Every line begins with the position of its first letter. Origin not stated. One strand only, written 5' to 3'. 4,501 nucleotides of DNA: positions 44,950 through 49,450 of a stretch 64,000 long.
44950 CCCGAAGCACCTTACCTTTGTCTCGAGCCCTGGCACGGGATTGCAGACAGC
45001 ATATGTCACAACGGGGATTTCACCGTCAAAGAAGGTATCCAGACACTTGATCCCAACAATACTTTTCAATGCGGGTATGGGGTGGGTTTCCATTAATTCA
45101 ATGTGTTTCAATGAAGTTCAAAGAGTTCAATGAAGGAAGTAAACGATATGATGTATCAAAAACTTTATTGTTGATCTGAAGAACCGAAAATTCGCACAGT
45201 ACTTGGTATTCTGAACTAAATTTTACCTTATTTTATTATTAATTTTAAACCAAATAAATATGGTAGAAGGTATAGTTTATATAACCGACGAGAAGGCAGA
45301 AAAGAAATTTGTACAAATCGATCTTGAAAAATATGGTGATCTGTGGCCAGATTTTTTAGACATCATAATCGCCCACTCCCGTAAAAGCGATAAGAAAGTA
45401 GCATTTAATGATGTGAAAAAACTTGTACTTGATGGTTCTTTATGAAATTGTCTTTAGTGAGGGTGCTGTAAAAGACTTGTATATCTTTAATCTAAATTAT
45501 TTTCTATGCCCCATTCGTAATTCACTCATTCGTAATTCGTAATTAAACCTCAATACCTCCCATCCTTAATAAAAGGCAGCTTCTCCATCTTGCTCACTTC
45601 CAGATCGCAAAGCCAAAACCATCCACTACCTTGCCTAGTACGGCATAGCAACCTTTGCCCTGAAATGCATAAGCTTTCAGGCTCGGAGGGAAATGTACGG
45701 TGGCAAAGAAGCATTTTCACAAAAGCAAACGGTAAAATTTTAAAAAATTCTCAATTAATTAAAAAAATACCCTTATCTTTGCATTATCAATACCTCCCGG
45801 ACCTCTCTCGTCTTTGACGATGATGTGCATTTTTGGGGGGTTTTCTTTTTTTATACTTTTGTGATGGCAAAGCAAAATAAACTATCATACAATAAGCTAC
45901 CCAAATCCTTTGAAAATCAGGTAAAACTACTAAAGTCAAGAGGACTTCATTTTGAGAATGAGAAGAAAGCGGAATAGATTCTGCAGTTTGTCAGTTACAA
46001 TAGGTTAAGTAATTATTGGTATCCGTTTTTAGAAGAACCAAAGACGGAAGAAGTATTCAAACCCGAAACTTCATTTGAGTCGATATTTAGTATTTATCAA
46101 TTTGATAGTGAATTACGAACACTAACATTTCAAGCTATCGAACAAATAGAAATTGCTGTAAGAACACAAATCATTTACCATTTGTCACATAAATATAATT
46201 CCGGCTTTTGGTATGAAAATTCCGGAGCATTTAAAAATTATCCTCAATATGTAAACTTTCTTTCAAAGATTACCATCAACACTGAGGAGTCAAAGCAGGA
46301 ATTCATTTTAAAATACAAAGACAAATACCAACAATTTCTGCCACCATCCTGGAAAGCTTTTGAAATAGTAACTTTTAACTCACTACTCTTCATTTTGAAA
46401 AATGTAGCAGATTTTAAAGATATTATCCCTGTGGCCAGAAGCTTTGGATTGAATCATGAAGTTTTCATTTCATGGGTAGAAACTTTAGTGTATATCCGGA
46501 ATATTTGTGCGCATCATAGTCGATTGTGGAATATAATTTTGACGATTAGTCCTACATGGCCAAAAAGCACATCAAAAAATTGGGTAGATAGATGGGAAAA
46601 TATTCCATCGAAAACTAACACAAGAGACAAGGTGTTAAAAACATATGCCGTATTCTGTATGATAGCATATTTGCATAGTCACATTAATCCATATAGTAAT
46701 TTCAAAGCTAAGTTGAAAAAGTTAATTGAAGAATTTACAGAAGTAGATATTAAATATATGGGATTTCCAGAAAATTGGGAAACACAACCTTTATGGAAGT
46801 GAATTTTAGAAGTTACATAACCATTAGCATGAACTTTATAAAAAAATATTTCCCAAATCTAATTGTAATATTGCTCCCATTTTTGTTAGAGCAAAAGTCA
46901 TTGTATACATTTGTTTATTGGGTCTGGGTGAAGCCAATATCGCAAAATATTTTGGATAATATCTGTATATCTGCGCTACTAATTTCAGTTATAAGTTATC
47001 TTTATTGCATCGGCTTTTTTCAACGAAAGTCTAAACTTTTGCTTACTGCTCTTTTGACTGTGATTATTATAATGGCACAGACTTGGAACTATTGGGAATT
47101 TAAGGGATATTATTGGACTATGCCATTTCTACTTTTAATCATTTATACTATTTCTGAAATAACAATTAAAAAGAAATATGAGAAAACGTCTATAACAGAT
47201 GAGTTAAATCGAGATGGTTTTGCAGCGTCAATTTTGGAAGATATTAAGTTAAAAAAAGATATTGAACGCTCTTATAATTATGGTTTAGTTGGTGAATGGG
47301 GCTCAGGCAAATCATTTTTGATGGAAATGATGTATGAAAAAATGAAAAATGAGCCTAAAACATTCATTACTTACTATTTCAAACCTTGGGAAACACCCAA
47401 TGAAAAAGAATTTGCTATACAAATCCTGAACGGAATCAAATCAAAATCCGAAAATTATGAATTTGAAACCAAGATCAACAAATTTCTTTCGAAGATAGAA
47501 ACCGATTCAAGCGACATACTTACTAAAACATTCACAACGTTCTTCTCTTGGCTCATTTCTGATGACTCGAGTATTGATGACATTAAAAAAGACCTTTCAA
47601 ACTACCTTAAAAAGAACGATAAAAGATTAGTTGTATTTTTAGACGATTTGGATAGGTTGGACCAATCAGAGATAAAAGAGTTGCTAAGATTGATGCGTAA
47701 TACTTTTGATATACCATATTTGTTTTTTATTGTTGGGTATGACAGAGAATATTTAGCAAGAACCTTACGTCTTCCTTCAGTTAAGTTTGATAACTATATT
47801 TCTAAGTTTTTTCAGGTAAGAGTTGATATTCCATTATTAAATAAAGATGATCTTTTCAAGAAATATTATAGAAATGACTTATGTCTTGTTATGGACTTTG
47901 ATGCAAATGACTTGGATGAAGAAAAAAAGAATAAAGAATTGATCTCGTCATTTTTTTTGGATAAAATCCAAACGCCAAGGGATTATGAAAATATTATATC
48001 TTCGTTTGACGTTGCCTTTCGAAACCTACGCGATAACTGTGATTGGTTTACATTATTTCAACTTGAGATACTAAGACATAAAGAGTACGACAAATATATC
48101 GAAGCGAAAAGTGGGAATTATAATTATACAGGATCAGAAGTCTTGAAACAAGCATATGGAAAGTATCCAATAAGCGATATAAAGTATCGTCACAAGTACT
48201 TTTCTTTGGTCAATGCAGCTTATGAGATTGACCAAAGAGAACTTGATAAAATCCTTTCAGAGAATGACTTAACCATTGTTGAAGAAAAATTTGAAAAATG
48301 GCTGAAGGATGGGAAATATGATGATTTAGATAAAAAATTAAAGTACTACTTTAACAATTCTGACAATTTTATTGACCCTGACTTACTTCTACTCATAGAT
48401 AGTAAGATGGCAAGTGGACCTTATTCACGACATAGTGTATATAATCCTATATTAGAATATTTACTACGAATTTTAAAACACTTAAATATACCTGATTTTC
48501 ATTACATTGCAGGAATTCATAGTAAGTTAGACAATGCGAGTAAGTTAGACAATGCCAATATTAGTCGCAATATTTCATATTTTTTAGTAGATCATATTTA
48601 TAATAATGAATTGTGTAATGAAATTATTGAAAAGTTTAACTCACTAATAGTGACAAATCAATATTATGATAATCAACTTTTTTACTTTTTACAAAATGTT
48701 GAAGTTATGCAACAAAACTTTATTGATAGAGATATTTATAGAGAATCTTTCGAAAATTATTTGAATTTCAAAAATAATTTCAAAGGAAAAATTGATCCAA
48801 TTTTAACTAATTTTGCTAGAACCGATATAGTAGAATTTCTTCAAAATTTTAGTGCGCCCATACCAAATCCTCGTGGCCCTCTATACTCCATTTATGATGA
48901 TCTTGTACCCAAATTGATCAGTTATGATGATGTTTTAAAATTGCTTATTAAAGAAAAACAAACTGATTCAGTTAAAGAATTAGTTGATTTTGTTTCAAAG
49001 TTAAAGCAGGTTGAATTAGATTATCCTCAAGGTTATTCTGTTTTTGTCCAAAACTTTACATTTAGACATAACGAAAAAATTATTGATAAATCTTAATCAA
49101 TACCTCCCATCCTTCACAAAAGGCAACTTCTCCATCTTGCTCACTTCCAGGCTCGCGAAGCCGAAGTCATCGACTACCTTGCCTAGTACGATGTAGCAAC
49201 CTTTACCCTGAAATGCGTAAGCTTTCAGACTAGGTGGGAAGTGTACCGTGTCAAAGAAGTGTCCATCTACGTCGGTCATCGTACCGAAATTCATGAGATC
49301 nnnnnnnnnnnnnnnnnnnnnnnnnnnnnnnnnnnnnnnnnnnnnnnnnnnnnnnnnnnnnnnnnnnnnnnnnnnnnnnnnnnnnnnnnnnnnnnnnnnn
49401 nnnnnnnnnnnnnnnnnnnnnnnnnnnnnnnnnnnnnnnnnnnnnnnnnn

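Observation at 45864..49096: Abi_2 gene plus an N-terminally membrane-anchored KAP P-loop NTPase: candidate two-gene defence islet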

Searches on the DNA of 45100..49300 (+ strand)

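Call 30: search_rna_families(source=window, start=45100, end=49300, threshold=evalue, max_evalue=1, show_alignments=3)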
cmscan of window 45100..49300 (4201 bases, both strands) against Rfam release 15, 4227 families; matches with E-value up to 1: 0.
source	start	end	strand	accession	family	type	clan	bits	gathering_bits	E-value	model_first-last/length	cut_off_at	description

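Call 64: search_rna_families(source=window, start=45700, end=45900, threshold=evalue, max_evalue=10, show_alignments=5)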
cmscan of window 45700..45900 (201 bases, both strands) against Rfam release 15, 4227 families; matches with E-value up to 10: 7.
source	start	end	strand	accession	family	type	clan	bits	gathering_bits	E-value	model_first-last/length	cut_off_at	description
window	45727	45837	+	RF02414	rli60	Gene; sRNA;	-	18.9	60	2.7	1-191/191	no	Listeria sRNA rli60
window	45738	45846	+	RF02379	csRNA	Gene; sRNA;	-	17.3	57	5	1-93/93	no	Cia-dependent small RNA csRNA1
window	45745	45894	-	RF01441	S_pombe_snR46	Gene; snRNA; snoRNA; HACA-box;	CL00021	16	60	1.7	1-168/168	no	small nulceolar RNA snR46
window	45810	45841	+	RF00160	snoZ159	Gene; snRNA; snoRNA; CD-box;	CL00065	15.4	39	2.7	1-86/86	no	Small nucleolar RNA Z159/U59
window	45761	45800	-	RF00079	OmrA-B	Gene; sRNA;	-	15.1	40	1.5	1-87/87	no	OmrA-B family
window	45718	45745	+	RF02248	Six3os1_3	Gene; lncRNA;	-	14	40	0.14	48-75/75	no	Six3os1 conserved region 3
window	45700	45848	-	RF01460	rliH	Gene; sRNA;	-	8.4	100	2.5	1-403/429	3'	Listeria sRNA rliH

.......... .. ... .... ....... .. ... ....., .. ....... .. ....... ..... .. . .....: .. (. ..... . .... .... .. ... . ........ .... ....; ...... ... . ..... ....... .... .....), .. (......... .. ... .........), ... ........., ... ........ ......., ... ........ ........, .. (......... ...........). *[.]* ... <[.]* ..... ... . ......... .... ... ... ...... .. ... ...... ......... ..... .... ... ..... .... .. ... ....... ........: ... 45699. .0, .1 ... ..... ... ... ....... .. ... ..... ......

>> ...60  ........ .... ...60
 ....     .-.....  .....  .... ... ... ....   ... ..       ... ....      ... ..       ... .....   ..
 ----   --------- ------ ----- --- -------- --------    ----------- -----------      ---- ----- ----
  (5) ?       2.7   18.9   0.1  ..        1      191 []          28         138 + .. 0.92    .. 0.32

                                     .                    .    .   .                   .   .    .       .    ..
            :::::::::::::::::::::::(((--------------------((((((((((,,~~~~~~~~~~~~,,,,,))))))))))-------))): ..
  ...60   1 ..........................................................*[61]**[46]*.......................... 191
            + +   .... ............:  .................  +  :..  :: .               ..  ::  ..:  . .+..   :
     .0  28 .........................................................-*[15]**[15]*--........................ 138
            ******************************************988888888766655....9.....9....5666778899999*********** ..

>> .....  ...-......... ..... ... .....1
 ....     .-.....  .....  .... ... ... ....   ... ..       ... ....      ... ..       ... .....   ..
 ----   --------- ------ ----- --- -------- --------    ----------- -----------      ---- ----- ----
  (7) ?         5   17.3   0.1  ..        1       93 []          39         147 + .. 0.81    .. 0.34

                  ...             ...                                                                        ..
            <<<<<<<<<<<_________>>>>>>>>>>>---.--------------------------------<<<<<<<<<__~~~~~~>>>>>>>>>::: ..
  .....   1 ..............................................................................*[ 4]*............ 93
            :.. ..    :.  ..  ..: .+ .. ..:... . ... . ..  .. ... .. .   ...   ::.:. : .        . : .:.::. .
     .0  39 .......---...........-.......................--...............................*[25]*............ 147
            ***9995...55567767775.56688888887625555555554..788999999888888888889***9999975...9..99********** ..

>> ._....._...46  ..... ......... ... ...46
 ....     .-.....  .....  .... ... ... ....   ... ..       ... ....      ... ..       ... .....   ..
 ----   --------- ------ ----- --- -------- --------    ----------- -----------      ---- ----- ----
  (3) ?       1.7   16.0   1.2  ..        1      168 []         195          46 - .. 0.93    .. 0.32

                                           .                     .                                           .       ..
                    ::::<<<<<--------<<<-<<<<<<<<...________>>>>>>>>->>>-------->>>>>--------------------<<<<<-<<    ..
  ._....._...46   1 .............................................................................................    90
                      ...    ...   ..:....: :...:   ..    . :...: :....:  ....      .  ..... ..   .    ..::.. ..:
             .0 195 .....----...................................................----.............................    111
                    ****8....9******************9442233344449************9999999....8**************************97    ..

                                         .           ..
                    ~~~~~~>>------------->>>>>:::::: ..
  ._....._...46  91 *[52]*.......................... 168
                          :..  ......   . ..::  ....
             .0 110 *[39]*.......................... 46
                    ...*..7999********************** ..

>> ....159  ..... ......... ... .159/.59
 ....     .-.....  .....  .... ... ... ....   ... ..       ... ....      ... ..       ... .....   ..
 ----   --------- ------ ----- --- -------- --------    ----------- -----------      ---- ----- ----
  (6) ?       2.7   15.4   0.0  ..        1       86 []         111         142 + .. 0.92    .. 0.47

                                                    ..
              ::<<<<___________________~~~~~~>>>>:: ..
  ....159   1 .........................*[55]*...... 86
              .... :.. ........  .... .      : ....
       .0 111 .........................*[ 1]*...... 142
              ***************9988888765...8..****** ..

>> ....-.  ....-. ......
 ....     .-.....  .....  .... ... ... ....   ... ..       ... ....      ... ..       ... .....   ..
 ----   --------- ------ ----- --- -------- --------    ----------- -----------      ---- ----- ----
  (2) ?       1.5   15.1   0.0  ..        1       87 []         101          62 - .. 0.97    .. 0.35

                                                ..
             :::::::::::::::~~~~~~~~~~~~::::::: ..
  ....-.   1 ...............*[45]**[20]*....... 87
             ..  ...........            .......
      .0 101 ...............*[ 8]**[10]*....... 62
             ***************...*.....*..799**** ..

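Call 93: build_rna_model(alignment_id=A4, structure=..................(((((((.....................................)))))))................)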
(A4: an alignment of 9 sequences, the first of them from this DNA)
Model R1 built from alignment A4 (9 sequences, 85 columns); structure: as given.
model positions 83; base pairs 7; branch points 0; effective number of sequences 2.08; information 0.684 bits per position. Calibrated on 0.2 Mb of random sequence (short: E-values are rough).
structure used (alignment columns):
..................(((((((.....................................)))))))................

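Call 94: search_with_rna_model(model_id=R1, sources=[window, L001, L004, L005, L007, L008, L009, L011, L012, L013, L014, L043, L046, L047, L048, L049, L050, L051, L052, L053, L054, L055, L056, L057, L058, L059, L060, L061, L062, L063, L064, L065, L066, L067, L068, L072, L079, L084, L094, L096, L099, L101, L105, L112, L115], max_evalue=1, make_alignment=true)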
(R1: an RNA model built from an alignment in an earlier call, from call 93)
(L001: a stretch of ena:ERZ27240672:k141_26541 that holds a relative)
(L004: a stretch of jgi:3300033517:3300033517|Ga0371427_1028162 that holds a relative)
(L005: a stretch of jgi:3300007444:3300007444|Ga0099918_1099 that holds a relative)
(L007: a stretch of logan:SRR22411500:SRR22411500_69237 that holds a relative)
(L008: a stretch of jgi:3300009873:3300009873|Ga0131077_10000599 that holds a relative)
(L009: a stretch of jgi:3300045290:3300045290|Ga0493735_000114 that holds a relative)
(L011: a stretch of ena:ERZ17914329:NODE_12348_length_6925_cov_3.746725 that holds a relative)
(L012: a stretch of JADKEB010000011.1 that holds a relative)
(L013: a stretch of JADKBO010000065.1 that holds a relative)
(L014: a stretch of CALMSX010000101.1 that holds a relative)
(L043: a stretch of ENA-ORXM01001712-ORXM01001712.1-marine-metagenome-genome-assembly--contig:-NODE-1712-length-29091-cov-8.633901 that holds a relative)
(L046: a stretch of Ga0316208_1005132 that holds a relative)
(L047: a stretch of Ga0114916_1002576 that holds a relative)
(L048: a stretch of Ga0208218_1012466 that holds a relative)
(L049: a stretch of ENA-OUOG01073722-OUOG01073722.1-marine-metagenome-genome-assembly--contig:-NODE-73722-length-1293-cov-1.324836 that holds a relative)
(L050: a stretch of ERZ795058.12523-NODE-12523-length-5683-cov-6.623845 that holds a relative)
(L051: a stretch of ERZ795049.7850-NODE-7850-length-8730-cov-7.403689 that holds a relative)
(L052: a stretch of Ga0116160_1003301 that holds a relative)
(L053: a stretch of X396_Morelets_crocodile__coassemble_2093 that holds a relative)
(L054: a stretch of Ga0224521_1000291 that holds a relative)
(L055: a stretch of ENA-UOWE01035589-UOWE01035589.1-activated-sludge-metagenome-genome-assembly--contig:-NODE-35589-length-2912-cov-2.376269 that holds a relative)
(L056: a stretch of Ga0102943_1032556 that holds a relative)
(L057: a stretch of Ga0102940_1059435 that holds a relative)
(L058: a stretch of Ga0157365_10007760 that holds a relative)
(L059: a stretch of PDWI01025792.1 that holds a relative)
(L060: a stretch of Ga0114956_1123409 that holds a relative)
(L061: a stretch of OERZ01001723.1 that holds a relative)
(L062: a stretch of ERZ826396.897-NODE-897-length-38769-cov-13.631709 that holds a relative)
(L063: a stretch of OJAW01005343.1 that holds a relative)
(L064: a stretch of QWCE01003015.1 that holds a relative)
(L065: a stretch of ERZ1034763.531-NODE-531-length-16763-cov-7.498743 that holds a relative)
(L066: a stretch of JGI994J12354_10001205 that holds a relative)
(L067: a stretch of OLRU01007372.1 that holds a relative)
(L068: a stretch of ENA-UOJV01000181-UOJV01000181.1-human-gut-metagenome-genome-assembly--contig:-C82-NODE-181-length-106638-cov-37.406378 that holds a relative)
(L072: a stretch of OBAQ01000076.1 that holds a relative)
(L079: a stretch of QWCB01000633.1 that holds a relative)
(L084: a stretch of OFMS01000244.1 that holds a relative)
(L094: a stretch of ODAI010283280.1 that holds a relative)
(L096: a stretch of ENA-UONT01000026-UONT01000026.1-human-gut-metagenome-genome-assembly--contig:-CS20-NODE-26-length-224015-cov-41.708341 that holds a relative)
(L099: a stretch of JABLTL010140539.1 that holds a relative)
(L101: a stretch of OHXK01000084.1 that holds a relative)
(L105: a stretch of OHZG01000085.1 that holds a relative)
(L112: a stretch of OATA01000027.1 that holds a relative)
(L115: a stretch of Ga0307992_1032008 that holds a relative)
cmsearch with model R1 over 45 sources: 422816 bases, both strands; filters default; matches with E-value up to 1: 19.
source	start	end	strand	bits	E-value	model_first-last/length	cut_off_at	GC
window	45774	45856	+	109.8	9.9e-21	1-83/83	no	0.4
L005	4976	5058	+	109.8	9.9e-21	1-83/83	no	0.4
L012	7169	7251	+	109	1.5e-20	1-83/83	no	0.4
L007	4945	5028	+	104.7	1.3e-19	1-83/83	no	0.39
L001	4976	5058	+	97.5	5.3e-18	1-83/83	no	0.4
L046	2926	2997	+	88.1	6.4e-16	1-83/83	no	0.42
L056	25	107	+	86.4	1.5e-15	1-83/83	no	0.51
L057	1266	1348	+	86.4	1.5e-15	1-83/83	no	0.51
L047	4921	4992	+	85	3.2e-15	1-83/83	no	0.39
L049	344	415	+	84.6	3.7e-15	1-83/83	no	0.4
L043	4918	4990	+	84.4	4.2e-15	1-83/83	no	0.42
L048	123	199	+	84.3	4.5e-15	1-83/83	no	0.47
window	40083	40144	+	28.5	0.01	1-83/83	no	0.27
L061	548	620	+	25.6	0.048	1-83/83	no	0.41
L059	3058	3128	+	25.3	0.053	1-83/83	no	0.39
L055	990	1060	+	20.7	0.56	1-83/83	no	0.42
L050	3509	3579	+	20.3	0.7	1-83/83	no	0.44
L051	3454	3524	+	20.3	0.7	1-83/83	no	0.44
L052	6056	6126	+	20.3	0.7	1-83/83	no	0.44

Alignment A6: 19 matches aligned to the model, 99 columns, each read 5' to 3' on its own strand. Consensus structure (alignment columns), stored with it:
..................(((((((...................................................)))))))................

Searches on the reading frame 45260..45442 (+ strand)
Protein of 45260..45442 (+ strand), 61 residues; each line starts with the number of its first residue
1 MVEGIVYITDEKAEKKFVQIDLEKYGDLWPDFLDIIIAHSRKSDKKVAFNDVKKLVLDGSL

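Call 5: search_protein_families(library=pfam, proteins=[window:45260-45442:+], max_evalue=0.01)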
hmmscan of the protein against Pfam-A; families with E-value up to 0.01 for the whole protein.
window:45260-45442:+ (61 aa): 0 families

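Call 6: search_protein_families(library=padloc, proteins=[window:45260-45442:+], max_evalue=0.01)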
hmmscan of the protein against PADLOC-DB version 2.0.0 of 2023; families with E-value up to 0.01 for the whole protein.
window:45260-45442:+ (61 aa): 0 families
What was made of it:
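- Checked: The 61-aa ORF at 45260-45445 has no Pfam or PADLOC hit (calls 5, 6).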

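Call 8: search_protein_families(library=ncbifam, proteins=[window:45260-45442:+], max_evalue=0.01)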
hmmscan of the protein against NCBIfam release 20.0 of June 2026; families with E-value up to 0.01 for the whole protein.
window:45260-45442:+ (61 aa): 1 family
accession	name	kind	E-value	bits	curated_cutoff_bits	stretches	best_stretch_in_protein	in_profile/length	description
TIGR01911.1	HesB_rel_seleno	subfamily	0.0056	17.3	66.35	1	11-59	21-67/92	HesB-like protein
